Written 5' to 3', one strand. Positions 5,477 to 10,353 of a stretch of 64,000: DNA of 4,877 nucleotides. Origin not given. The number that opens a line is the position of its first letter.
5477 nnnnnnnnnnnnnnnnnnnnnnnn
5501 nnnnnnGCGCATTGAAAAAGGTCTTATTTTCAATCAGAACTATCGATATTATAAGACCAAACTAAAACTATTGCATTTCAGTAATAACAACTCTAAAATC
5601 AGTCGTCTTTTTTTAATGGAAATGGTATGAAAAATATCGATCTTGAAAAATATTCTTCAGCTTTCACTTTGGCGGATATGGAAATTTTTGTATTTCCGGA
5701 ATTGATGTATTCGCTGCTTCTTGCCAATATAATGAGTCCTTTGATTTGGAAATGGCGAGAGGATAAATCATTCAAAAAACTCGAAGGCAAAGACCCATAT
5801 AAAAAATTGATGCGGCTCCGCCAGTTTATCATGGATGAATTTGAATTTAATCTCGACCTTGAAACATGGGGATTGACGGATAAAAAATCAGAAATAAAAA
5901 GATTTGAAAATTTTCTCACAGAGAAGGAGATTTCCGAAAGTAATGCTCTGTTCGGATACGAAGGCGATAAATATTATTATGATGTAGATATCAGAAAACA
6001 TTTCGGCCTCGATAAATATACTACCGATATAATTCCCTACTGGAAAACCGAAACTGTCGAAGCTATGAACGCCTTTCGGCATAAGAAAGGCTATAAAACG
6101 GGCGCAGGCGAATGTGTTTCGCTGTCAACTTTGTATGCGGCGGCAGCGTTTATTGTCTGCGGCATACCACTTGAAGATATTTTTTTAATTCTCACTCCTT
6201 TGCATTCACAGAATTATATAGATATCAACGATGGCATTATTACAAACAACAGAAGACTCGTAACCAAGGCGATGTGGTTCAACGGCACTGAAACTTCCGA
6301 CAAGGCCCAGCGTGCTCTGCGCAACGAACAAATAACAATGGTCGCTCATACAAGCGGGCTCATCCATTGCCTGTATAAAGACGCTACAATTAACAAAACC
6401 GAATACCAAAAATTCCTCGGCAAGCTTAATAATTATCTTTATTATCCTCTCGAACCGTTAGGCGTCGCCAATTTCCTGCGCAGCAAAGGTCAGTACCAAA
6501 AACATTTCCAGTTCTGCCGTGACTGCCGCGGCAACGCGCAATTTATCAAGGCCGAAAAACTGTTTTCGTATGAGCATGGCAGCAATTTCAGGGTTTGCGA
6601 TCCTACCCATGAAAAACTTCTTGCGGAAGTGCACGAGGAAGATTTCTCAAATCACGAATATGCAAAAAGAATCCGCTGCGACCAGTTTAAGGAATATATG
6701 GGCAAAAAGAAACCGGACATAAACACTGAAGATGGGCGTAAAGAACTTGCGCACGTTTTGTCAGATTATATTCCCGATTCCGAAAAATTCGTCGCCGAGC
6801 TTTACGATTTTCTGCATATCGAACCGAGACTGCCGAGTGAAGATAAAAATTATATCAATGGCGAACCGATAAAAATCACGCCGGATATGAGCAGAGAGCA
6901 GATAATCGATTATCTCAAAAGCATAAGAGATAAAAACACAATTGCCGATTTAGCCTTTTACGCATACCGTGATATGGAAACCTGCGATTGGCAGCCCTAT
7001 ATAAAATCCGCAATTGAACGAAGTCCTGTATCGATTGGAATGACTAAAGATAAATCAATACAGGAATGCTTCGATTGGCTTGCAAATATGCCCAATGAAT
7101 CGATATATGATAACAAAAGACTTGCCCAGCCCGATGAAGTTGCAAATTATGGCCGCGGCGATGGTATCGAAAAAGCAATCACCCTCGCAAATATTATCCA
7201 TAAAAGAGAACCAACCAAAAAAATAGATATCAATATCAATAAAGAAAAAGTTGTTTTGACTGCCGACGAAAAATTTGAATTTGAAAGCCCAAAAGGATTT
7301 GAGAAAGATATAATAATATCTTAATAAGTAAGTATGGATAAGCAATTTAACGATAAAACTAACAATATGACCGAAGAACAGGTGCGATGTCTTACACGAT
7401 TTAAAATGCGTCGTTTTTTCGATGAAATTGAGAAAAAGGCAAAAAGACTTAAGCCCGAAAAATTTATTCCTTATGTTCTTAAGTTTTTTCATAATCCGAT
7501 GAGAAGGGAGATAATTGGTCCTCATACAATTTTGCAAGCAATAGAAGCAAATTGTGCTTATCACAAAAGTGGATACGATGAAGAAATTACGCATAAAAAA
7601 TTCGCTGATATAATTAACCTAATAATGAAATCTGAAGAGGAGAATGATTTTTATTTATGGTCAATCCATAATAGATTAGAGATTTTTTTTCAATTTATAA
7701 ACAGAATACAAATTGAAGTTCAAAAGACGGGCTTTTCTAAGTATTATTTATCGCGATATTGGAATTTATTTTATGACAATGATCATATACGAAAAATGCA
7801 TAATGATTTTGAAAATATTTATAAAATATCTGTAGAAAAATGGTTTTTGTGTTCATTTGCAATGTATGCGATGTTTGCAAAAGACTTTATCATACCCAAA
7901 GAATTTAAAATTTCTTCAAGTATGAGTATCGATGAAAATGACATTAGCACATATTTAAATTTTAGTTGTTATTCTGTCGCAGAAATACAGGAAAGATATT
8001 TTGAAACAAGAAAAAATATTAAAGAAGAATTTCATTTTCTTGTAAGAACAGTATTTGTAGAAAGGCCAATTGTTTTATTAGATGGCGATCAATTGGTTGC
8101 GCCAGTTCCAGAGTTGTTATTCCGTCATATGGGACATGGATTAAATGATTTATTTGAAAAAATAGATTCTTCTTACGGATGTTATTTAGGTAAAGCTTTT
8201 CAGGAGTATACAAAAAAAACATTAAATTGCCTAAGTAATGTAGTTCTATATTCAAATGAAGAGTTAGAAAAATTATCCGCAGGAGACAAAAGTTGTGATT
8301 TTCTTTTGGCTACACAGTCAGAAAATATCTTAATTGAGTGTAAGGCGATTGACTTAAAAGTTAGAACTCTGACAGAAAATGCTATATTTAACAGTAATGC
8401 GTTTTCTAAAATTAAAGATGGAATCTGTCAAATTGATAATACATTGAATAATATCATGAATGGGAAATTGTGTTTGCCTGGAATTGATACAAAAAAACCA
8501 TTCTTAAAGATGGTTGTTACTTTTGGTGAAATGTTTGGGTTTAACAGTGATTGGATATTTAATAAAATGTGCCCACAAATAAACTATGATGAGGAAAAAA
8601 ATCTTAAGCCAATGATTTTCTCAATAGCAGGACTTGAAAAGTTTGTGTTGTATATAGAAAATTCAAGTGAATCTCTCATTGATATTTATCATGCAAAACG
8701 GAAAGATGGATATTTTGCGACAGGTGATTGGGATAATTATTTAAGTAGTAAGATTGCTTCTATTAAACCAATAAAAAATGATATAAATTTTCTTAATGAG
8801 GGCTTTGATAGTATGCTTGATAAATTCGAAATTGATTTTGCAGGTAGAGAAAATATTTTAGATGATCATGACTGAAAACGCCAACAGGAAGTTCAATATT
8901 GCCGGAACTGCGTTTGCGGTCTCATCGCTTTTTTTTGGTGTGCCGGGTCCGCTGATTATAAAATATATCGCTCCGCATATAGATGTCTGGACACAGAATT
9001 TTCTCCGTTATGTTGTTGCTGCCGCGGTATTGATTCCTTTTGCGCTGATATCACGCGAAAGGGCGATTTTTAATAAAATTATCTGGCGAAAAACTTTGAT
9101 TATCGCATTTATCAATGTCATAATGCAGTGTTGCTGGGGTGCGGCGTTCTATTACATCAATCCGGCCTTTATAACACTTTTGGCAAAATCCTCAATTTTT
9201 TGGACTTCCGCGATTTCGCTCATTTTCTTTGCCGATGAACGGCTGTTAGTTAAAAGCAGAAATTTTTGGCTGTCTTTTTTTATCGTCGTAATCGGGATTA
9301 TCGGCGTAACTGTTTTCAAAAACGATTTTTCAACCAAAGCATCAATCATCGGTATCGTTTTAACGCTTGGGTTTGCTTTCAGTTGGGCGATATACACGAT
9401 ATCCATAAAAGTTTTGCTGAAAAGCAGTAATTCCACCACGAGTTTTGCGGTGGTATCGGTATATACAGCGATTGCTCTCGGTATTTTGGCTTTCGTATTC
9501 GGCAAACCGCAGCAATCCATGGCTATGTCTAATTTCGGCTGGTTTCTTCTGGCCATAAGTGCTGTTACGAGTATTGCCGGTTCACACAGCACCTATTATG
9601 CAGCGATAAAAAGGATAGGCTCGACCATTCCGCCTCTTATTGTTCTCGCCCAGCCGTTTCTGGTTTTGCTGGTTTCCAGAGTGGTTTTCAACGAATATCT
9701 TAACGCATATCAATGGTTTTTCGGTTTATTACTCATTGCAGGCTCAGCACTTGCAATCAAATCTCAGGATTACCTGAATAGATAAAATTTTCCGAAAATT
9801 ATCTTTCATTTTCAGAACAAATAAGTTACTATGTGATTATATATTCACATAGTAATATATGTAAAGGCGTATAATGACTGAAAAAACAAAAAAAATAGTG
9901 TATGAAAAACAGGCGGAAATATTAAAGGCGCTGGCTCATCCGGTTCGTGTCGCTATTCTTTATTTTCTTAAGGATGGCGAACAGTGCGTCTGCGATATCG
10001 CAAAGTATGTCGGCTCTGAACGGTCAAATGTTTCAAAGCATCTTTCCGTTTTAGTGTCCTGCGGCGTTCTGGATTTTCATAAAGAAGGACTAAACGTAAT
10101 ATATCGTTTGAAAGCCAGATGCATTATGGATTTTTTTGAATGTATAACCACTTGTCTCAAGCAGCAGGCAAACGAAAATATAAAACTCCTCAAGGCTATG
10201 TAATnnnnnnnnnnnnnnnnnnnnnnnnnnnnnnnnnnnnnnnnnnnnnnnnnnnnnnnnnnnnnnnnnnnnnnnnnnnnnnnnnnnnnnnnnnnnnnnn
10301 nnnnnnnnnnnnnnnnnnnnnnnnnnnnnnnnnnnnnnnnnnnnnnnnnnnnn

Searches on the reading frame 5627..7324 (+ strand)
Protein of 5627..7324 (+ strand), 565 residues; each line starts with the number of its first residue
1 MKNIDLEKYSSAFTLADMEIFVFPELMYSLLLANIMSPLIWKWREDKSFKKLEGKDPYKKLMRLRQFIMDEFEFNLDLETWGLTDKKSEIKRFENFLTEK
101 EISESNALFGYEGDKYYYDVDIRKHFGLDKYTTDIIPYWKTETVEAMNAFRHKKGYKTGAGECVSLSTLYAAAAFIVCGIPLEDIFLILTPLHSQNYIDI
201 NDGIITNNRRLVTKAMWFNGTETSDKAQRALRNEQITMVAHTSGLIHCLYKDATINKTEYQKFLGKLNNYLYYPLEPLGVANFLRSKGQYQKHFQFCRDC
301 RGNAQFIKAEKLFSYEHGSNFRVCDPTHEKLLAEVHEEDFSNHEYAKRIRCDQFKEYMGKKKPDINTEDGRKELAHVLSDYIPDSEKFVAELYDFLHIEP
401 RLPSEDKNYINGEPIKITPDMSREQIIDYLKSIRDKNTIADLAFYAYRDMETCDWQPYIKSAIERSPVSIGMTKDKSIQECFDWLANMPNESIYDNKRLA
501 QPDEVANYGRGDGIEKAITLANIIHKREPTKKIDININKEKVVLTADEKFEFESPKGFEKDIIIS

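Call 37: search_protein_families(library=pfam, proteins=[window:5627-7324:+], max_evalue=0.0001)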
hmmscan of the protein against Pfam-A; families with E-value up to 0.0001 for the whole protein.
window:5627-7324:+ (565 aa): 0 families

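Call 44: search_protein_families(library=pfam, proteins=[window:5627-7324:+], max_evalue=0.1)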
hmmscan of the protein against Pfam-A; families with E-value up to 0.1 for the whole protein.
window:5627-7324:+ (565 aa): 1 family
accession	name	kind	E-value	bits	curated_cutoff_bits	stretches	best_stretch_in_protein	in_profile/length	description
PF01918.27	Alba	-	0.0022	18.2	25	1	500-539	24-63/66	Alba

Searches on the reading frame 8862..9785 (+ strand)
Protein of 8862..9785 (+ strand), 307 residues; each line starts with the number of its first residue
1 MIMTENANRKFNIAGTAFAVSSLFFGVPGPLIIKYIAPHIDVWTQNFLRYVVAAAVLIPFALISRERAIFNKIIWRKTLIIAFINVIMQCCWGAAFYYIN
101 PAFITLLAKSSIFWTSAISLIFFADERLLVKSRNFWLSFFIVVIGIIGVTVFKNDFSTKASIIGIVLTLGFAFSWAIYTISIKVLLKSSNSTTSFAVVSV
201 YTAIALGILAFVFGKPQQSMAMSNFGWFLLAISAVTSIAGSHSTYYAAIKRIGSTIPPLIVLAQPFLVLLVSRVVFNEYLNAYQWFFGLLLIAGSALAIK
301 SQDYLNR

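Call 37: search_protein_families(library=pfam, proteins=[window:8862-9785:+], max_evalue=0.0001)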
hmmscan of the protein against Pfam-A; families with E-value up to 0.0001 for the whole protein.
window:8862-9785:+ (307 aa): 1 family
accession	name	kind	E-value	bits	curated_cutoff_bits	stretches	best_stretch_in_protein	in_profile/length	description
PF00892.27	EamA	-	1.3e-23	84.2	28.2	2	163-298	2-133/135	EamA-like transporter family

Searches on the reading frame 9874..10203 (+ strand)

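Call 37: search_protein_families(library=pfam, proteins=[window:9874-10203:+], max_evalue=0.0001)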
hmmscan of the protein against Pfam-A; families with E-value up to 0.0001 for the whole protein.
window:9874-10203:+ (109 aa): 3 families
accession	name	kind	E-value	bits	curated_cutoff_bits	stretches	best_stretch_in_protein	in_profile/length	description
PF01022.26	HTH_5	-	6.6e-15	55.2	22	1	23-66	2-45/47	Bacterial regulatory protein, arsR family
PF12840.13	HTH_20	-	4.1e-05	23.9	27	0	20-66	1-48/51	Helix-turn-helix domain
PF25212.1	HVO_A0114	-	7.5e-05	22.9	27.6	0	4-73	3-73/84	HVO_A0114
